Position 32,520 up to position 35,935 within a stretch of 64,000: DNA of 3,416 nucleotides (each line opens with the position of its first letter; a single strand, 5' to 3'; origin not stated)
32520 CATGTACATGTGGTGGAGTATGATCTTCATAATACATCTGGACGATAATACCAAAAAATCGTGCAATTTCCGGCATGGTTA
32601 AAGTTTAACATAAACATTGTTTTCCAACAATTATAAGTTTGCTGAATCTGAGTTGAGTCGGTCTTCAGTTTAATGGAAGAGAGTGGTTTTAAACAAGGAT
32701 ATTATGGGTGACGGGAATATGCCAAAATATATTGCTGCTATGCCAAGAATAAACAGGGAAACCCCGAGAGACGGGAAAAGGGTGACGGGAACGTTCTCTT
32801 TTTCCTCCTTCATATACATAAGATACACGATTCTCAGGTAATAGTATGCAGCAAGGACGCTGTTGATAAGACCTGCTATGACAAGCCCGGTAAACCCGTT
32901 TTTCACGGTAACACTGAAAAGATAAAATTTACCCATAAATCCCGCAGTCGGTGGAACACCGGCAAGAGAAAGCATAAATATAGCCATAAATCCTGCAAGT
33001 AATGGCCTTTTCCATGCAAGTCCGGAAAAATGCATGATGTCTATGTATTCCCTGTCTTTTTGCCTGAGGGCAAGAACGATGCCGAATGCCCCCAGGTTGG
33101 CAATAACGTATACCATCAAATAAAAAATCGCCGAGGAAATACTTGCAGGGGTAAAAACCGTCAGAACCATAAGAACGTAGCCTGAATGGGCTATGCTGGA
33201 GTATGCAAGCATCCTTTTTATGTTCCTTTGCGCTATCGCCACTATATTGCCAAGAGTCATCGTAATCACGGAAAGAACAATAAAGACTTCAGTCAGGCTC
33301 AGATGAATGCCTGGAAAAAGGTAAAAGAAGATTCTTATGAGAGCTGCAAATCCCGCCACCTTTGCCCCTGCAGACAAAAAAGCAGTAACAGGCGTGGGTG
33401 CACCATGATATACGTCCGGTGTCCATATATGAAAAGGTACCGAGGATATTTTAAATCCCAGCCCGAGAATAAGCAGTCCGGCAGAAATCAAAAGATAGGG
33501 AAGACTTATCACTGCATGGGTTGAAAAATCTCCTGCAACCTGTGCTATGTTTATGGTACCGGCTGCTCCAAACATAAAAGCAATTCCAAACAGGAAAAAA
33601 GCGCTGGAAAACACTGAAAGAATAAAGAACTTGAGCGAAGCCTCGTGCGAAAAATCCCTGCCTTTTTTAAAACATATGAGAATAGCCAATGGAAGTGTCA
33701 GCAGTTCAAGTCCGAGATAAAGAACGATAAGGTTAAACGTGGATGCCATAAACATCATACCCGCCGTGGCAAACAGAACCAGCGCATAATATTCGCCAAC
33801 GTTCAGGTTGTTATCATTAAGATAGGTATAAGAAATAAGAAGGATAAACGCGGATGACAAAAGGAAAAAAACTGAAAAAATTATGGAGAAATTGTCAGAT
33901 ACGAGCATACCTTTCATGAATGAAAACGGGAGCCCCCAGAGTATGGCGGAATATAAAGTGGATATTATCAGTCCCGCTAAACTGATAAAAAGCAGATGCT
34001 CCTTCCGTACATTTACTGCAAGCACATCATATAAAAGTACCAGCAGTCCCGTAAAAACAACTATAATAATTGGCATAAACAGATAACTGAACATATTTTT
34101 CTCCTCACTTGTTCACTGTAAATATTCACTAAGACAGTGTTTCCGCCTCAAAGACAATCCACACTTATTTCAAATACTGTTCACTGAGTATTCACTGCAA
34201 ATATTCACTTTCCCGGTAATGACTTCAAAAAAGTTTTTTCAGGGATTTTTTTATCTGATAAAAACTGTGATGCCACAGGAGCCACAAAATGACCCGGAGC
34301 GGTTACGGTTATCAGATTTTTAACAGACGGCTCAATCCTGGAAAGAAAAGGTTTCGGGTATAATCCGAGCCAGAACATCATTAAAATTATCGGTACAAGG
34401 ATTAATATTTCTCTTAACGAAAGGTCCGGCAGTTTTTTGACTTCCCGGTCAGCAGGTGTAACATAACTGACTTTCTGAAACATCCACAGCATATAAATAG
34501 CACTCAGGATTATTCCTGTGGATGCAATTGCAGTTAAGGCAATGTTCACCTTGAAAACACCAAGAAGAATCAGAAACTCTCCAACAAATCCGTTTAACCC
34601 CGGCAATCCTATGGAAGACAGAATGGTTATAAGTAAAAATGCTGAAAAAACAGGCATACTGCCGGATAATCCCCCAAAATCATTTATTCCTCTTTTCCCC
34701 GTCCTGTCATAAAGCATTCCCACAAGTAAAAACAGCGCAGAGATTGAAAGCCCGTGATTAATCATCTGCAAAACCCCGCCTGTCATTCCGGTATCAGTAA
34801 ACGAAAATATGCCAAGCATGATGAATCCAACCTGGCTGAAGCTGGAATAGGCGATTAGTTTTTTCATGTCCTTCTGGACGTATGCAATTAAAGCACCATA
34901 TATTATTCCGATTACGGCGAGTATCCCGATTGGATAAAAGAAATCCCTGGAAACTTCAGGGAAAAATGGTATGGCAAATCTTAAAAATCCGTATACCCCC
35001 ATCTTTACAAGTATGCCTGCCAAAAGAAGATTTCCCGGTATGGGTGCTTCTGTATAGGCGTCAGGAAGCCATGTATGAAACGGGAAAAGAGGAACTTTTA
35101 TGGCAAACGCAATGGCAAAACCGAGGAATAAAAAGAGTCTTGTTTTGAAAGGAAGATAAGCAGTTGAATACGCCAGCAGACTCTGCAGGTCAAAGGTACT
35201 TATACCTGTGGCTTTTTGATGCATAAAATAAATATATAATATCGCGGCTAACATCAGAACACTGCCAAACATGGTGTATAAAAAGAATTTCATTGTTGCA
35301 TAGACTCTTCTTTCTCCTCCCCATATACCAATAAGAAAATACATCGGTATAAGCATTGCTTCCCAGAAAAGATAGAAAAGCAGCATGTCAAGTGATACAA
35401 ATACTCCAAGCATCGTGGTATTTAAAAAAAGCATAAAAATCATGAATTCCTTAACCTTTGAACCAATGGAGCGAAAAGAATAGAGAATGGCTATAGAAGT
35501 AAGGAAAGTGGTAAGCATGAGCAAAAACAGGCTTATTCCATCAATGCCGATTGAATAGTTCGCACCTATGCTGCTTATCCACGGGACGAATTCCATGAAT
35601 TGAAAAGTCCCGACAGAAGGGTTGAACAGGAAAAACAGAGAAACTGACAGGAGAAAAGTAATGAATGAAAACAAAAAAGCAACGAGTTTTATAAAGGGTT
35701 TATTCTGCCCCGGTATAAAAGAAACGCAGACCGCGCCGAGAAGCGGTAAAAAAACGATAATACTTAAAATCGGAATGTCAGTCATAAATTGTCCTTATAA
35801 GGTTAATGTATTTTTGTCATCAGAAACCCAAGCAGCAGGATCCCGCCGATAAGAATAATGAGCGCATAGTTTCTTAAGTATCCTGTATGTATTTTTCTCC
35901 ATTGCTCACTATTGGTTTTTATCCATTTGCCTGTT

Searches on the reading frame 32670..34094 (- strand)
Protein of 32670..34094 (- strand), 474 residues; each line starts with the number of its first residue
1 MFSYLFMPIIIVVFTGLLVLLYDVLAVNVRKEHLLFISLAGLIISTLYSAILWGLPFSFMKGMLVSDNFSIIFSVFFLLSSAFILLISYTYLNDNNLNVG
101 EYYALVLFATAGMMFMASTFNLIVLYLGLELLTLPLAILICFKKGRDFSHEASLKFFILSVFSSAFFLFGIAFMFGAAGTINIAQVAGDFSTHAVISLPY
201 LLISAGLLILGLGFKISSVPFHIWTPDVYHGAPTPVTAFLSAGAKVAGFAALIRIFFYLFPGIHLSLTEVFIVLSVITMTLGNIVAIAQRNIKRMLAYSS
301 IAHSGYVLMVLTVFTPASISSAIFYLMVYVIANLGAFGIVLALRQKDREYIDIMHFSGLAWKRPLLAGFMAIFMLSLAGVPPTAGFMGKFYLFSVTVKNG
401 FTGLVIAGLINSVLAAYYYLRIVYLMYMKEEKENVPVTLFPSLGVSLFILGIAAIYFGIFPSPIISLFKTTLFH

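Call 8: find_encoding_contigs(protein=window:32670-34094:-, flank=3000, max_places=6)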
Protein window:32670-34094:- (474 aa): 2 contigs read that carry it; 2 places shown.
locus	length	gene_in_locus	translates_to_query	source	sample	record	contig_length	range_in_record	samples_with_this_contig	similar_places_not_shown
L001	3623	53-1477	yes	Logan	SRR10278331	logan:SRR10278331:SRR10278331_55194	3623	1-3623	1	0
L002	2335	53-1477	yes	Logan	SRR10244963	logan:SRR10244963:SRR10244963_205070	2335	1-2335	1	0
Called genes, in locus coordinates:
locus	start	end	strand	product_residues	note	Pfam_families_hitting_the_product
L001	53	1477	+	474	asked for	PF00361:Proton_antipo_M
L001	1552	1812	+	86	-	PF13711:DUF4160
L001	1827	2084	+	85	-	PF10387:DUF2442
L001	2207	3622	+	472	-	?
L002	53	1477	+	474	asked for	PF00361:Proton_antipo_M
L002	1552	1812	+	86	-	PF13711:DUF4160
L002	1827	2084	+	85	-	PF10387:DUF2442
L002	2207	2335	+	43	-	?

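Call 9: search_protein_families(library=ncbifam, proteins=[window:32670-34094:-])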
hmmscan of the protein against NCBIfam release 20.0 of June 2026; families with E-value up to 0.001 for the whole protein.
window:32670-34094:- (474 aa): 71 families (the best 25 are shown)
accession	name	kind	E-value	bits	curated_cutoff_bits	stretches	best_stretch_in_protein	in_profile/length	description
TIGR01770.1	NDH_I_N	subfamily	2.6e-128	429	332.6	1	5-465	3-472/472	NADH-quinone oxidoreductase subunit NuoN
NF004442.0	PRK05777.1-5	equivalog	4e-116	388.9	523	1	6-471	11-477/483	NADH-quinone oxidoreductase subunit NuoN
NF004441.0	PRK05777.1-4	equivalog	3e-114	382.5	477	1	96-470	141-518/524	NADH-quinone oxidoreductase subunit NuoN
NF004440.0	PRK05777.1-3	equivalog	2.1e-111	373.2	519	1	5-465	10-466/477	NADH-quinone oxidoreductase subunit NuoN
NF002701.0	PRK02504.1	equivalog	1.9e-98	330.2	569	1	7-442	16-450/513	NAD(P)H-quinone oxidoreductase subunit N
NF004446.0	PRK05777.2-4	equivalog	1.3e-93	314.8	590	1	6-464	14-487/502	NADH-quinone oxidoreductase subunit NuoN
NF004439.0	PRK05777.1-1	equivalog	1.7e-91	307.6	531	1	7-470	12-480/485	NADH-quinone oxidoreductase subunit NuoN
NF004444.0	PRK05777.2-2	equivalog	1e-90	305.2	496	1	6-456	17-472/496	NADH-quinone oxidoreductase subunit NuoN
NF004443.0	PRK05777.2-1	equivalog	4.5e-76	257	626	1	4-462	12-482/506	NADH-quinone oxidoreductase subunit NuoN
NF004445.0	PRK05777.2-3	equivalog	7.5e-76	256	408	1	5-438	9-442/475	NADH-quinone oxidoreductase subunit NuoN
NF004448.0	PRK05777.2-6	equivalog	1.3e-57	196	869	1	7-429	19-444/492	NADH-quinone oxidoreductase subunit NuoN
NF004447.0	PRK05777.2-5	equivalog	3.7e-52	177.9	547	1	5-461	3-452/458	NADH-quinone oxidoreductase subunit NuoN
TIGR01972.1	NDH_I_M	subfamily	6.7e-50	170.2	263.8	1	73-471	79-478/486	NADH-quinone oxidoreductase subunit M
NF006241.0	PRK08377.1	equivalog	1e-49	169.9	645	1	69-469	79-471/494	NADH dehydrogenase subunit N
NF009306.0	PRK12663.1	equivalog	1.9e-48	165.5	542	1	53-469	65-475/498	Na+/H+ antiporter subunit D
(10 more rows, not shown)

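Call 16: find_homologous_proteins(query=window:32670-34094:-, max_evalue=1e-60)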
Query window:32670-34094:- (474 aa): 7829 proteins with E <= 1e-60 among 8000 candidates; the best 120 are listed.
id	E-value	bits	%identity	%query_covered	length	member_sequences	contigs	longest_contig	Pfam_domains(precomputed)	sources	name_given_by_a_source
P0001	2.3e-290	981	100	100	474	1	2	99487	PF00361.26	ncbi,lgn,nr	ncbi:MAG: NADH-quinone oxidoreductase subunit N [Candidatus Omnitrophica bacterium]|nr:NADH-quinone 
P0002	4.8e-232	789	80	99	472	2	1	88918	PF00361.26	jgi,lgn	jgi:NADH-quinone oxidoreductase subunit N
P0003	1.1e-195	669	67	99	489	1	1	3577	PF00361.26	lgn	-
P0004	3.3e-128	447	47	98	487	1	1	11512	PF00361.26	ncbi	-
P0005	5.8e-128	446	48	96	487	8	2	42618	PF00361.26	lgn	-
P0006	4.7e-127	443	48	96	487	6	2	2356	PF00361.26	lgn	-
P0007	8.5e-127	442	49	98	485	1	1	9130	PF00361.26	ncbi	-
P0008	9.4e-127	442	47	98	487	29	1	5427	PF00361.26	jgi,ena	-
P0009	1.4e-126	441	47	98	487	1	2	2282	PF00361.26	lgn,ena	-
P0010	2.1e-126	441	47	96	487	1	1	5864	PF00361.26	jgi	-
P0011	2.2e-126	441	47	98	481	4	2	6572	PF00361.26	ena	-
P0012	2.2e-126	441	47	98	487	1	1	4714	PF00361.26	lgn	-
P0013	3.2e-126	440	48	98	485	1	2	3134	PF00361.26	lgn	-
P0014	4.0e-126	440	47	96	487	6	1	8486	PF00361.26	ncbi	ncbi:MAG: NADH-quinone oxidoreductase subunit N [Candidatus Brocadia sp.]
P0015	4.1e-126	440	46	98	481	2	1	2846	PF00361.26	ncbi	-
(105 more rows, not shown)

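Call 17: find_encoding_contigs(protein=P0002, flank=10000, max_places=4)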
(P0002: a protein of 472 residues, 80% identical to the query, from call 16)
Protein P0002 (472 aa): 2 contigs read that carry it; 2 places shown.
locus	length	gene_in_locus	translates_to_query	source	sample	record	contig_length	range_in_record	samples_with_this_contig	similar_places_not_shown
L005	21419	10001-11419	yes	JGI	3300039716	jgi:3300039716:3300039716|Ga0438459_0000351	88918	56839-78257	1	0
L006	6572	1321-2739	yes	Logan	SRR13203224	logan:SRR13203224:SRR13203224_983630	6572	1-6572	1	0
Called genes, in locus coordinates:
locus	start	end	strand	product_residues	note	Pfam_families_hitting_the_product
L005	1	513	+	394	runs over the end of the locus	PF00346:Complex1_49kDa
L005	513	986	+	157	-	PF01257:2Fe-2S_thioredx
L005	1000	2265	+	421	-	PF01512:Complex1_51K, PF10531:SLBB, PF22461:SLBB_2, PF10589:NADH_4Fe-4S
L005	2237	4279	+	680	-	PF00111:Fer2, PF13510:Fer2_4, PF10588:NADH-G_4Fe-4S_3, PF22117:Fer4_Nqo3, PF04879:Molybdop_Fe4S4, PF00384:Molybdopterin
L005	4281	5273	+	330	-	PF00146:NADHdh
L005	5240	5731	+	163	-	PF17179:Fer4_22 (faint), PF13534:Fer4_17 (faint), PF13237:Fer4_10, PF00037:Fer4 (weak), PF13183:Fer4_8 (weak), PF12838:Fer4_7, PF13187:Fer4_9, PF00037:Fer4, +5 more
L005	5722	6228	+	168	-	PF00499:Oxidored_q3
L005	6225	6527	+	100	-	PF00420:Oxidored_q2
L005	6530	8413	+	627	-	PF00662:Proton_antipo_N, PF00361:Proton_antipo_M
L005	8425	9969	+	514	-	PF00361:Proton_antipo_M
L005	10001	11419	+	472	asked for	PF00361:Proton_antipo_M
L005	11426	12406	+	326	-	PF04055:Radical_SAM, PF13353:Fer4_12 (weak), PF13186:SPASM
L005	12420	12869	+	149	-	PF13404:HTH_AsnC-type (weak), PF22451:NirdL-like_HTH, PF17805:AsnC_trans_reg2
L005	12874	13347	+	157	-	PF22451:NirdL-like_HTH, PF17805:AsnC_trans_reg2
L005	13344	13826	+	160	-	PF05140:ResB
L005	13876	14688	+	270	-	PF01578:Cytochrom_C_asm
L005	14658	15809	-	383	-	PF04055:Radical_SAM, PF13353:Fer4_12, PF13186:SPASM (weak)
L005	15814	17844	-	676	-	PF00033:Cytochrome_B, PF13631:Cytochrom_B_N_2, PF00032:Cytochrom_B_C, PF02433:FixO (faint), PF00034:Cytochrom_C (weak), PF13442:Cytochrome_CBB3 (faint), PF00034:Cytochrom_C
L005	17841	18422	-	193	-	PF00355:Rieske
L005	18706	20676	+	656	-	PF16126:DUF4838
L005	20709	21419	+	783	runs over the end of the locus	PF00326:Peptidase_S9 (weak)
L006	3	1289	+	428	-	?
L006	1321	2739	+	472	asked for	PF00361:Proton_antipo_M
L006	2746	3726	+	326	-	PF04055:Radical_SAM, PF13353:Fer4_12 (weak), PF13186:SPASM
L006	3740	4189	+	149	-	PF13404:HTH_AsnC-type (weak), PF22451:NirdL-like_HTH, PF17805:AsnC_trans_reg2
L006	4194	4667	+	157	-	PF22451:NirdL-like_HTH, PF17805:AsnC_trans_reg2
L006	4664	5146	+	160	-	PF05140:ResB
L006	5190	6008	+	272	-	PF01578:Cytochrom_C_asm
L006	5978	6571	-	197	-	?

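Call 18: find_encoding_contigs(protein=P0003, flank=10000, max_places=4)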
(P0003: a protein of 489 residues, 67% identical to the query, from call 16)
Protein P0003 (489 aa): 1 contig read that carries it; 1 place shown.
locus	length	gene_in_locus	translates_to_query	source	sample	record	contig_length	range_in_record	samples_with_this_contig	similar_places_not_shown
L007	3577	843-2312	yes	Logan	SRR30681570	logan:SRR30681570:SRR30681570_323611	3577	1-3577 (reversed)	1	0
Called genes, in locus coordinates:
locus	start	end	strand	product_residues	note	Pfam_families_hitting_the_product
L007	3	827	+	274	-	?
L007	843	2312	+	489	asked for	PF00361:Proton_antipo_M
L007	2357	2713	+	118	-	PF00507:Oxidored_q4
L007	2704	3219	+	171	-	PF01058:Oxidored_q6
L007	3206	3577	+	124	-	?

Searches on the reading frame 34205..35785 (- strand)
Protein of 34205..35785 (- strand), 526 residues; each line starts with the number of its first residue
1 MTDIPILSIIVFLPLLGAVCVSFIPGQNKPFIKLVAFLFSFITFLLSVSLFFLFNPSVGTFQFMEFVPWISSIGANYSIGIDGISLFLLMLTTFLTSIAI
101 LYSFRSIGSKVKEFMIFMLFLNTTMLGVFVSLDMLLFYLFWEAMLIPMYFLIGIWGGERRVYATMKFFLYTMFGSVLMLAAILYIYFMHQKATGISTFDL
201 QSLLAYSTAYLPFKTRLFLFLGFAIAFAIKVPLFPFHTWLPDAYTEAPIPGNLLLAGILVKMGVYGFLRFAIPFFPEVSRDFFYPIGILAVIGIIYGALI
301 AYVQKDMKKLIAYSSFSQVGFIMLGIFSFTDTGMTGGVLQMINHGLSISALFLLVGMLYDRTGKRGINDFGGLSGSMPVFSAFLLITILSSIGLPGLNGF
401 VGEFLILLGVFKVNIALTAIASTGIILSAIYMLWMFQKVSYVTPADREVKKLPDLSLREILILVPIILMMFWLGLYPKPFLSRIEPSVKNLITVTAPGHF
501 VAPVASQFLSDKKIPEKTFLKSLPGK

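Call 9: search_protein_families(library=ncbifam, proteins=[window:34205-35785:-])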
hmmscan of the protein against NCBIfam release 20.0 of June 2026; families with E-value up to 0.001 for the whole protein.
window:34205-35785:- (526 aa): 72 families (the best 25 are shown)
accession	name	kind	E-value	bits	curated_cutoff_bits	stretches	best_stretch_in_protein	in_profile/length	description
TIGR01972.1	NDH_I_M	subfamily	7.8e-183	608.6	263.8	1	7-493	1-484/486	NADH-quinone oxidoreductase subunit M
NF004499.0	PRK05846.1-3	equivalog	5e-160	533.5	585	1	1-494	1-487/502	NADH-quinone oxidoreductase subunit M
NF004500.0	PRK05846.1-4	equivalog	8.6e-158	526.3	550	1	2-494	2-505/525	NADH-quinone oxidoreductase subunit M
NF004505.0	PRK05846.2-5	equivalog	7.3e-156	519.9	700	1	6-494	4-484/508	NADH-quinone oxidoreductase subunit M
NF004501.0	PRK05846.1-5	subfamily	2.5e-146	488.3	598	1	1-496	1-488/492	NADH-quinone oxidoreductase subunit M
NF004506.0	PRK05846.2-6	equivalog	2.7e-135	452.4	789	1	1-492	1-490/493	NADH-quinone oxidoreductase subunit M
NF009212.0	PRK12561.1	subfamily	8e-119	397.7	645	1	2-491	4-495/531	NAD(P)H-quinone oxidoreductase subunit 4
NF004498.0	PRK05846.1-1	equivalog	5.3e-118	395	614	1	6-491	2-496/509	NADH-quinone oxidoreductase subunit M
NF005060.0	PRK06473.1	equivalog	2.2e-114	382.9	747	1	6-496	1-486/500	NADH-quinone oxidoreductase subunit M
NF002713.0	PRK02546.1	subfamily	2.5e-109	366.2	827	1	2-495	6-502/533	NAD(P)H-quinone oxidoreductase subunit 4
NF004504.0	PRK05846.2-3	equivalog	7e-107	358.5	785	1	2-491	7-493/499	NADH-quinone oxidoreductase subunit M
NF005611.0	PRK07363.1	equivalog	2.5e-102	343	764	1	6-494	1-484/501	NADH-quinone oxidoreductase subunit M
NF004502.0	PRK05846.2-1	equivalog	3.2e-77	260.4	791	1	6-476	5-482/500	NADH-quinone oxidoreductase subunit M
NF004503.0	PRK05846.2-2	subfamily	5.2e-75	253.5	720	1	7-484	3-482/490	NADH-quinone oxidoreductase subunit M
NF006419.0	PRK08668.1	equivalog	4.7e-58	197.4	617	1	7-489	4-479/613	NADH dehydrogenase subunit M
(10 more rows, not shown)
